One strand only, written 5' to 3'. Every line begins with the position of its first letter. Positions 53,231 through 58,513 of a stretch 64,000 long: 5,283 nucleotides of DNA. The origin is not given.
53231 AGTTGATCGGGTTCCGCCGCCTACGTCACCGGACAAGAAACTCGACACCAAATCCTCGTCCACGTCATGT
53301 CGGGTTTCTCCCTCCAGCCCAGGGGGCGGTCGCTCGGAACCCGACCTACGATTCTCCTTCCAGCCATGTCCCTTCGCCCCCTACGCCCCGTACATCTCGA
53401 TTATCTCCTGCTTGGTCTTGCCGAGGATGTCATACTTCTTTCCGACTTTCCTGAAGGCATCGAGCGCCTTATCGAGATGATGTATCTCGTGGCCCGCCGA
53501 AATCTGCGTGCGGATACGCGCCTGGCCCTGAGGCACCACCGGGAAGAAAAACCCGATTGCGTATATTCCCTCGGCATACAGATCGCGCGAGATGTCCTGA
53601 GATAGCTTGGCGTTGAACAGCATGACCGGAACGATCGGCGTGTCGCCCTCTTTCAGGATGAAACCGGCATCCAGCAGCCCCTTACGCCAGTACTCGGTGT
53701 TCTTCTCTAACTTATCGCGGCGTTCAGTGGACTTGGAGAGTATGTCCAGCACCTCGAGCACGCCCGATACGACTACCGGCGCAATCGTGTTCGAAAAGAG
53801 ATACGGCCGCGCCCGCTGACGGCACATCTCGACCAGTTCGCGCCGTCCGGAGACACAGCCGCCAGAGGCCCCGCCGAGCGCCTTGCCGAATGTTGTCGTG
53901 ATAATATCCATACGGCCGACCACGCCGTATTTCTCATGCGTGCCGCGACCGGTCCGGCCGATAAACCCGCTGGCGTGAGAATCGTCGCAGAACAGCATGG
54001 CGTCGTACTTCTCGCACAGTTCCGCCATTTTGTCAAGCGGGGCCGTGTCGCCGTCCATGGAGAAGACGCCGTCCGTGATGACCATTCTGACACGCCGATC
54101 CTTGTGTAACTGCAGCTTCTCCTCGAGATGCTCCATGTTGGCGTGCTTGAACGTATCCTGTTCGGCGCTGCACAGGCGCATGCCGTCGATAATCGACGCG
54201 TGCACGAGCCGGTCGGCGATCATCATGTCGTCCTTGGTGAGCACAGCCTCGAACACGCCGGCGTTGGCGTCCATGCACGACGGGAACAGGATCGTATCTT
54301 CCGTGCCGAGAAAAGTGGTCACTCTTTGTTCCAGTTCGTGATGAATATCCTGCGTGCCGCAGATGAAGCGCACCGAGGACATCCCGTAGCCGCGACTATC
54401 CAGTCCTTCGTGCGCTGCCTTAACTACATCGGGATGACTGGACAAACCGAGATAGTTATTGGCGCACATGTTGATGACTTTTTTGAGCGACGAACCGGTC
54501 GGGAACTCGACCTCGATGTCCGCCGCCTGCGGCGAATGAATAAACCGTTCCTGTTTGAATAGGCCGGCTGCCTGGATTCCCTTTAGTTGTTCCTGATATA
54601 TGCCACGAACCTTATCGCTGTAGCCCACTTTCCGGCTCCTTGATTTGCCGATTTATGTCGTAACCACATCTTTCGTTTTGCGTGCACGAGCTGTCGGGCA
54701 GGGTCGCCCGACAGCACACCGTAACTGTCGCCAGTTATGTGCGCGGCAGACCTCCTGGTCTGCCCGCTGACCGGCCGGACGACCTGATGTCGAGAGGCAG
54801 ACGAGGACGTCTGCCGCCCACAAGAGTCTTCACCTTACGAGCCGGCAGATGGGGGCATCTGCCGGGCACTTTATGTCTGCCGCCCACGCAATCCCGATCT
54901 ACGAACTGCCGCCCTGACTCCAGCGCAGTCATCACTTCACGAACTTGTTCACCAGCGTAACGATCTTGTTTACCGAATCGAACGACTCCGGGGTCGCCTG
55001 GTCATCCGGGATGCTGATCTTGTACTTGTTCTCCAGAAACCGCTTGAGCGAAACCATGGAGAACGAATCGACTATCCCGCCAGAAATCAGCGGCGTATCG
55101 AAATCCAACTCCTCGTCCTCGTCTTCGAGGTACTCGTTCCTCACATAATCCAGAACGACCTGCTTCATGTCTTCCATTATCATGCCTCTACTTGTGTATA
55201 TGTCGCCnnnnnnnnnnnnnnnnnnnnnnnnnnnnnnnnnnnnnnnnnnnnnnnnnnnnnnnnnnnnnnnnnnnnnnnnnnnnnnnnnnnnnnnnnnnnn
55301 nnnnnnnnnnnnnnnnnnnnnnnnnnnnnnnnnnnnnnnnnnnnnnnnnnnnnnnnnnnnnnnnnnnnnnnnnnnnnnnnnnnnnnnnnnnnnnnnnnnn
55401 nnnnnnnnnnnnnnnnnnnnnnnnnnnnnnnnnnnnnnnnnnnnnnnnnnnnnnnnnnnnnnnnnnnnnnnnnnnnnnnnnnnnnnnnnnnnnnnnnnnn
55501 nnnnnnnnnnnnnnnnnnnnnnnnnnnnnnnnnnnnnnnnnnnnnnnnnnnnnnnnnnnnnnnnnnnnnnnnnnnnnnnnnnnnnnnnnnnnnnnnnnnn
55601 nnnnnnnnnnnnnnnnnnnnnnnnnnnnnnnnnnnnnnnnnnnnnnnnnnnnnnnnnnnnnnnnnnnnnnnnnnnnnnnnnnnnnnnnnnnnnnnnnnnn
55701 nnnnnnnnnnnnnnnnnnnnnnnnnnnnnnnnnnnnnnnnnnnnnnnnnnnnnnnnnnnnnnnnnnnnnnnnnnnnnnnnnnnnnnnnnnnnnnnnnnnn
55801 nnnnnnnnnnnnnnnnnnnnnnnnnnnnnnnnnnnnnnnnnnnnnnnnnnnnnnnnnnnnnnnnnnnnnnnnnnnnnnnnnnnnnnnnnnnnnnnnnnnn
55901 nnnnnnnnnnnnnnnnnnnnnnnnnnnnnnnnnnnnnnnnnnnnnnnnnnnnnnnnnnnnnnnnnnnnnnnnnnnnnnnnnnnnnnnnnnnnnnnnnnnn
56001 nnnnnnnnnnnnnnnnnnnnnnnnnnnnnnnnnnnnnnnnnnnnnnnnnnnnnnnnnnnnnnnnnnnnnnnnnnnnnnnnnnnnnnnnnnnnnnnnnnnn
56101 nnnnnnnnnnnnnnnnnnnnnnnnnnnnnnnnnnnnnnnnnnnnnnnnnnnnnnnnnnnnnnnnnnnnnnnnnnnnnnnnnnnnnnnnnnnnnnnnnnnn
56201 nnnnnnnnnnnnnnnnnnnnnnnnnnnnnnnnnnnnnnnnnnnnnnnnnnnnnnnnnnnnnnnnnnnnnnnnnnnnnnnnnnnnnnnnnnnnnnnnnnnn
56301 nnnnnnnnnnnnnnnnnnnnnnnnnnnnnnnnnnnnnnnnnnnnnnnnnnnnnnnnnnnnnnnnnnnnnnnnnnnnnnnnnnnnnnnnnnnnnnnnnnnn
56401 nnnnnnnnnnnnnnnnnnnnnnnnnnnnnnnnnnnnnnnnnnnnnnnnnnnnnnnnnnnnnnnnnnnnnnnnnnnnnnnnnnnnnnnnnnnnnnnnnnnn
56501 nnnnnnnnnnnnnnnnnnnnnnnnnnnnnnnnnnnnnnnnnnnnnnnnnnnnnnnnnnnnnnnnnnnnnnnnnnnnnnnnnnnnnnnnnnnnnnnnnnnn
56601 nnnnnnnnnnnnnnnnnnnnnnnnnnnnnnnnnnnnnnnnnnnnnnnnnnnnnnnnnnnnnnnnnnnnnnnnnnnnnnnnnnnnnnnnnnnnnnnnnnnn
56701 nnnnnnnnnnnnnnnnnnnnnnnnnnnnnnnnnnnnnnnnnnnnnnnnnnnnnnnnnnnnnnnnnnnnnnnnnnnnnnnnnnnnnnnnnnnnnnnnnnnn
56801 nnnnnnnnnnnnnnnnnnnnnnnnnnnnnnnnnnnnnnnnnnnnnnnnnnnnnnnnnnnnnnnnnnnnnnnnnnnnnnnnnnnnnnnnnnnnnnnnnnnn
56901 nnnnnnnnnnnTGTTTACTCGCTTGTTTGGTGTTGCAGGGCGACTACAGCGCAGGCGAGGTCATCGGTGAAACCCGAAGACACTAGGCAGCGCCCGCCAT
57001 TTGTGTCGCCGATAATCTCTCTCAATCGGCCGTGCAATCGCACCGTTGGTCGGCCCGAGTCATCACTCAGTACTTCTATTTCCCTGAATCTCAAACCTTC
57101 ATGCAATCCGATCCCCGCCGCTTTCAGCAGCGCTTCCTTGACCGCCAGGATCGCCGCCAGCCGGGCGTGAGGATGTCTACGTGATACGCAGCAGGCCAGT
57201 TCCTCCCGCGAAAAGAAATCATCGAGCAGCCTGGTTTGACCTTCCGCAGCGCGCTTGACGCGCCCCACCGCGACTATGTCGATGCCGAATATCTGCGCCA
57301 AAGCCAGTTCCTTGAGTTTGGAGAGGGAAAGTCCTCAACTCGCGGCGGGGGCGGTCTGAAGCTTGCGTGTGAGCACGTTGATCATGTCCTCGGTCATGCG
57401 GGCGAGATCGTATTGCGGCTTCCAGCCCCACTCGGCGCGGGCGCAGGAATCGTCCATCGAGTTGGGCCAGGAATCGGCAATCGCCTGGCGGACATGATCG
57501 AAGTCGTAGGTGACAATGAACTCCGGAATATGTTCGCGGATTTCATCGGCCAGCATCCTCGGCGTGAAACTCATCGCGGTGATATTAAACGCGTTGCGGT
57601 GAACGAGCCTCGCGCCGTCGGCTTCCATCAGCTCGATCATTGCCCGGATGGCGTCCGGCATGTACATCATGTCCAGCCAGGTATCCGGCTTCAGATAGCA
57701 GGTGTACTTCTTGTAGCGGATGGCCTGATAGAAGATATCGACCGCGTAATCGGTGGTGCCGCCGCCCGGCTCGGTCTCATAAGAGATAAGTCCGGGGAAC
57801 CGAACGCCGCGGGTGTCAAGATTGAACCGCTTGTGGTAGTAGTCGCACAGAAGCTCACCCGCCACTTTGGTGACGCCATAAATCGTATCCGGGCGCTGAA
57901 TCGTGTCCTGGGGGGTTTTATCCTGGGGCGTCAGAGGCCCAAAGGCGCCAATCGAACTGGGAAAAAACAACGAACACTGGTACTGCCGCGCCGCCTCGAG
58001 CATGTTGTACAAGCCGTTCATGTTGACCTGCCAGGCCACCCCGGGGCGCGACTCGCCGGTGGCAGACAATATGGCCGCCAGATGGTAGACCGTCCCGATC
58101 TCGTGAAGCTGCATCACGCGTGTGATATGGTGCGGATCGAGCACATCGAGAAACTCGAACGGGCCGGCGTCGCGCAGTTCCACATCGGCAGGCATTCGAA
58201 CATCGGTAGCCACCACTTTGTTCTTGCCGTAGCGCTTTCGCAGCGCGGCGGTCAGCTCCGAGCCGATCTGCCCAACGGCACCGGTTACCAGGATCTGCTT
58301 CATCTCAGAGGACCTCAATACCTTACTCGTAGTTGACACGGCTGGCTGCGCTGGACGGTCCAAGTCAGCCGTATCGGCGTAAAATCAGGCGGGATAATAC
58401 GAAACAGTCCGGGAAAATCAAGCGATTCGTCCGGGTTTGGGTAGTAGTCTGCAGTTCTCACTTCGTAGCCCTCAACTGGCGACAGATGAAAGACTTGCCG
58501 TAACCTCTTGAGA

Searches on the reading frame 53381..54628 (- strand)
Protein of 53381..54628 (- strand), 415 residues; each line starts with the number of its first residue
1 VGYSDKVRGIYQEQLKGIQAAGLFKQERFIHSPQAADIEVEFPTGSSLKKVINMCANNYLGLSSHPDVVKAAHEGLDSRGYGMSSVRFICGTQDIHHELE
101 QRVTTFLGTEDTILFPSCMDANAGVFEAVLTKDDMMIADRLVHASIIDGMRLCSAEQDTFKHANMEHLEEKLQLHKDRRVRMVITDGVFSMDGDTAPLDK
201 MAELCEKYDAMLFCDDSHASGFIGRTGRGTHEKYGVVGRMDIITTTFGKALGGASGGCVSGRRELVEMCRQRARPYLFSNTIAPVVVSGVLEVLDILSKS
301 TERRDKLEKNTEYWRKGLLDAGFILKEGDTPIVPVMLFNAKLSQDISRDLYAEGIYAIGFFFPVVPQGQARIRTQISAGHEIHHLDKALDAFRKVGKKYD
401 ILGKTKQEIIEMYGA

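Call 61: search_protein_families(library=pfam, proteins=[window:53381-54628:-], max_evalue=0.0001)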
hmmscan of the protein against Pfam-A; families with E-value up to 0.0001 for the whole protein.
window:53381-54628:- (415 aa): 3 families
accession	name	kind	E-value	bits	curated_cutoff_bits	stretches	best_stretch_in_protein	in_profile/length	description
PF00155.27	Aminotran_1_2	-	9.7e-56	189.9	19.7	1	49-392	1-361/361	Aminotransferase class I and II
PF00202.27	Aminotran_3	-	1.1e-06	28.1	30.5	1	163-295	175-307/403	Aminotransferase class-III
PF00464.25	SHMT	-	3.5e-05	23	27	1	162-281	155-265/399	Serine hydroxymethyltransferase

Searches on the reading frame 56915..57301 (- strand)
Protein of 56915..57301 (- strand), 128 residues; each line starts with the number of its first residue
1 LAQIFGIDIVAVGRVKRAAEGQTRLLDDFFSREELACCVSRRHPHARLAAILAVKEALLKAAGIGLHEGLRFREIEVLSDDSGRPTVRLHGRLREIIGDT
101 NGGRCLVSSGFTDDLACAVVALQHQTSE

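Call 3: search_protein_families(library=pfam, proteins=[window:56915-57301:-], max_evalue=0.01)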
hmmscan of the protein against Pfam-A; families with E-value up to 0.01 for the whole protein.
window:56915-57301:- (128 aa): 1 family
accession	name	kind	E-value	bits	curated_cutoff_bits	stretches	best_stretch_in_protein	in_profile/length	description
PF01648.25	ACPS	-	9.7e-18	64.7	25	1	5-95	2-94/111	4'-phosphopantetheinyl transferase superfamily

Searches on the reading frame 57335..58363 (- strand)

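Call 3: search_protein_families(library=pfam, proteins=[window:57335-58363:-], max_evalue=0.01)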
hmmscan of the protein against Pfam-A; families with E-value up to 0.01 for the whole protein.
window:57335-58363:- (342 aa): 6 families
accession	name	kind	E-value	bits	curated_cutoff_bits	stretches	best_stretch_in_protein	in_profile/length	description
PF01370.27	Epimerase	-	1.6e-30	106.7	20.9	1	24-249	1-228/240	NAD dependent epimerase/dehydratase family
PF16363.11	GDP_Man_Dehyd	-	2.7e-22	80.1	27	1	25-327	1-332/332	GDP-mannose 4,6 dehydratase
PF04321.23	RmlD_sub_bind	-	3.8e-14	52.9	27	1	23-179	2-142/287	RmlD substrate binding domain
PF01073.25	3Beta_HSD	-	2e-08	34.1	22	1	25-143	1-122/280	3-beta hydroxysteroid dehydrogenase/isomerase family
PF07993.18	NAD_binding_4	-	2.7e-08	33.7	20.1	1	86-233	86-249/258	Male sterility protein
PF02719.21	Polysacc_synt_2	-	6.4e-08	32.6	20.2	1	24-179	1-155/293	Polysaccharide biosynthesis protein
